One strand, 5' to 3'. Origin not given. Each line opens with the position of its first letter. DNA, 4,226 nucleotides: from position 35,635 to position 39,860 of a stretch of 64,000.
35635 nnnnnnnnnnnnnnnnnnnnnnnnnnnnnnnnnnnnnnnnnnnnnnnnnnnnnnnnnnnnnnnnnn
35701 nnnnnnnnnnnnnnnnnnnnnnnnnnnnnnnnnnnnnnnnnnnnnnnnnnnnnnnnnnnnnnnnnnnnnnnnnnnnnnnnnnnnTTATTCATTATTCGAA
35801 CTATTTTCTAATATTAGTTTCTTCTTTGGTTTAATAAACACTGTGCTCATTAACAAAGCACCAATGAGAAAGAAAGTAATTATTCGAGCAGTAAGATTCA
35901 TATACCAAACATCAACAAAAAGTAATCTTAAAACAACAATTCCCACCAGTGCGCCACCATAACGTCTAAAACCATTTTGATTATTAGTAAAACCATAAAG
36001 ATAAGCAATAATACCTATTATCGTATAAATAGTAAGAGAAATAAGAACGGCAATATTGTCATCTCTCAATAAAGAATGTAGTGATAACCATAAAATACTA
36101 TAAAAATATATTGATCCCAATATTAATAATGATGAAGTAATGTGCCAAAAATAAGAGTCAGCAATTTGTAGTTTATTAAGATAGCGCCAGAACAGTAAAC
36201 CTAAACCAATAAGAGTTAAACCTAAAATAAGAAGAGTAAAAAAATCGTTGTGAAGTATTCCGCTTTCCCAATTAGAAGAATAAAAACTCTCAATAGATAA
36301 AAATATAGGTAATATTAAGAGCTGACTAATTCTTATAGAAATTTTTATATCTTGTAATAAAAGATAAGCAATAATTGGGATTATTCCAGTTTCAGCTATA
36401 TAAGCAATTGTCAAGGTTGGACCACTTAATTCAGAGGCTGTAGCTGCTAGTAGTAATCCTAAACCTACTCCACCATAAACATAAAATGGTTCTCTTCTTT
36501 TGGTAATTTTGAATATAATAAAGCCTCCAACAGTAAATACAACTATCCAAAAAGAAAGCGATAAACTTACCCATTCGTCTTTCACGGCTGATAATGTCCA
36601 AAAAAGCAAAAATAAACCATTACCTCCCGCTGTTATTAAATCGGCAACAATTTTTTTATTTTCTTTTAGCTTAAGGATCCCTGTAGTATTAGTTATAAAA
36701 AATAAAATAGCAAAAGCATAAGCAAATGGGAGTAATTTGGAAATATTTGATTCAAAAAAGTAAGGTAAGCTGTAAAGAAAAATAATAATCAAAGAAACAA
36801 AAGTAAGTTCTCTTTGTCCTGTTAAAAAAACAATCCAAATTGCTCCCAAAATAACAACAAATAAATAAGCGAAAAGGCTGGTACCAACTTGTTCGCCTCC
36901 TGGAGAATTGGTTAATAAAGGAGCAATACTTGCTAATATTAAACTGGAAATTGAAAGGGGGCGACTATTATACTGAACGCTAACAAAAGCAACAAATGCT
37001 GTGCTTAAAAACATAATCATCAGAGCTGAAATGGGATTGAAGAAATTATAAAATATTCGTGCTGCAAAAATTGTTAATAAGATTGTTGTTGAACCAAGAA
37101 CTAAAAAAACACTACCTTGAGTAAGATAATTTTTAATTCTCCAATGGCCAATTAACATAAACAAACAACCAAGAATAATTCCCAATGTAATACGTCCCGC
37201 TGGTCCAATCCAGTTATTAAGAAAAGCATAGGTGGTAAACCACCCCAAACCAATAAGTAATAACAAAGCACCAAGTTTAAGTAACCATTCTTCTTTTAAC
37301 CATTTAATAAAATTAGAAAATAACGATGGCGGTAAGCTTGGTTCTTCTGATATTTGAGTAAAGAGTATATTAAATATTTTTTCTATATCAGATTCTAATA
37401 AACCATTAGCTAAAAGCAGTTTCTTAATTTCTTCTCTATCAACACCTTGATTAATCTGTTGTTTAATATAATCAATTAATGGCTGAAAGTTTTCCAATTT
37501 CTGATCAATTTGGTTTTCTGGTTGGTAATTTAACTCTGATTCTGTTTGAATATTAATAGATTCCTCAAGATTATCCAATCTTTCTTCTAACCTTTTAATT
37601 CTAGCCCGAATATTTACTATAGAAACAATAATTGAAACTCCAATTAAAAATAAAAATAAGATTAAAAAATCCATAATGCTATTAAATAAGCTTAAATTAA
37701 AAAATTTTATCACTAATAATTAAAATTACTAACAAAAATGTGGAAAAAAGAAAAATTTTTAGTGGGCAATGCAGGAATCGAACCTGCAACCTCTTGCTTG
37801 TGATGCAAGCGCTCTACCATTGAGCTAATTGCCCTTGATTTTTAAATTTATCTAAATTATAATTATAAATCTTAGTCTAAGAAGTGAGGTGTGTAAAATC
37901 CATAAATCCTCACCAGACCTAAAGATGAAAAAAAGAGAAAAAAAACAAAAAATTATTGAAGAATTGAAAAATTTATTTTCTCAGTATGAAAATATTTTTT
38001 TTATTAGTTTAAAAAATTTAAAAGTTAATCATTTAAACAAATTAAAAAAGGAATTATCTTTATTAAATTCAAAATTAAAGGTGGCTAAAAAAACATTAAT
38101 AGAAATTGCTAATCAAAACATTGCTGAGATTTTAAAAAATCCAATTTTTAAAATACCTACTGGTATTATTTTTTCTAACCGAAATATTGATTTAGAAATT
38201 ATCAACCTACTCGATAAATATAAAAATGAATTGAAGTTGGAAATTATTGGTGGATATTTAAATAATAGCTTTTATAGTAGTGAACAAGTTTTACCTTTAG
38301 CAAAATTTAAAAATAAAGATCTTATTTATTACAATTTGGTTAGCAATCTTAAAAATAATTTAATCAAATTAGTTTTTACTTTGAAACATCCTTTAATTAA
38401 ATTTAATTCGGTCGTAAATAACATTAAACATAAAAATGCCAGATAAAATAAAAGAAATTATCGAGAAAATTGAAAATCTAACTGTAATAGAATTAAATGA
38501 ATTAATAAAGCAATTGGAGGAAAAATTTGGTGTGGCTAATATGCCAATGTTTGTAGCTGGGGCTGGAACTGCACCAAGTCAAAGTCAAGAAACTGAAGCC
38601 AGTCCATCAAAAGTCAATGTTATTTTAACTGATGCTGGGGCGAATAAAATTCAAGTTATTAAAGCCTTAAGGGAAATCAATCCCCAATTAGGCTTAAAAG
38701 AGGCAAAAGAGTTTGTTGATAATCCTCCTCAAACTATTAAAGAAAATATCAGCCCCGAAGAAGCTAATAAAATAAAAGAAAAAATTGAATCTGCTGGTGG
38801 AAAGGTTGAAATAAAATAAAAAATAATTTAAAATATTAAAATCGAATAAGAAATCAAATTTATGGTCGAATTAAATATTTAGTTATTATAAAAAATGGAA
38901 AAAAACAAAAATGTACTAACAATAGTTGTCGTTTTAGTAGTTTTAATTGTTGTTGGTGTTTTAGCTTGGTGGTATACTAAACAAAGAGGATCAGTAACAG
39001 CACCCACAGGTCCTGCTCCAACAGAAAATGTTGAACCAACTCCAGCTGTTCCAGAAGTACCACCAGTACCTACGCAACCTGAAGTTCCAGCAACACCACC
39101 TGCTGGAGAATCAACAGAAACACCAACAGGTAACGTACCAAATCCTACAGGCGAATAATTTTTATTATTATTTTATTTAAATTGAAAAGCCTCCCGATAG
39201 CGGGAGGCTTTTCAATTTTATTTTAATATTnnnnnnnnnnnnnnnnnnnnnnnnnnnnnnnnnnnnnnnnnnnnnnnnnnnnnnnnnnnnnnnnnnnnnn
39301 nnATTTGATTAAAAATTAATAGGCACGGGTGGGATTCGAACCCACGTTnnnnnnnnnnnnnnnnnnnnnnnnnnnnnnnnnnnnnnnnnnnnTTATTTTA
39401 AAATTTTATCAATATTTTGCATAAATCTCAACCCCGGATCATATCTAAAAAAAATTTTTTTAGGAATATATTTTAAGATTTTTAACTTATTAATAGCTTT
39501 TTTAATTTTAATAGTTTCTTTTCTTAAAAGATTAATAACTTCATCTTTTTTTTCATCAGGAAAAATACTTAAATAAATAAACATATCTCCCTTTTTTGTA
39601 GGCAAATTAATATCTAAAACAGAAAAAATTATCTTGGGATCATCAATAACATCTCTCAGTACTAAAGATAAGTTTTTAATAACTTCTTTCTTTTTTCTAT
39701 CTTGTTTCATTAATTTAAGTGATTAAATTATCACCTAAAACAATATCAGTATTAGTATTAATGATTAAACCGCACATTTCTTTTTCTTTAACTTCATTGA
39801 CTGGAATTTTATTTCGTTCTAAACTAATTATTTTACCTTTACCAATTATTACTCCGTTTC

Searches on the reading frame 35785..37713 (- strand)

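Call 68: search_protein_families(library=pfam, proteins=[window:35785-37713:-], max_evalue=0.00001)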
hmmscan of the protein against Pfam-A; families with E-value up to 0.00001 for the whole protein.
window:35785-37713:- (642 aa): 1 family
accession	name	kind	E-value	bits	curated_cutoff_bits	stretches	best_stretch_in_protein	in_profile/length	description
PF10101.14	DUF2339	-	7.9e-31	108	33.6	2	141-426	2-262/659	Predicted membrane protein (DUF2339)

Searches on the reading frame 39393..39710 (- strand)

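Call 10: search_protein_families(library=pfam, proteins=[window:39393-39710:-], max_evalue=0.001)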
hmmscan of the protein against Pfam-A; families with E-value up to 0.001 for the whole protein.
window:39393-39710:- (105 aa): 1 family
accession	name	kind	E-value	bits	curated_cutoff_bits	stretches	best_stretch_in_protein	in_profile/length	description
PF02033.23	RBFA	-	1.6e-10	41.7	34.7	1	2-104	1-105/105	Ribosome-binding factor A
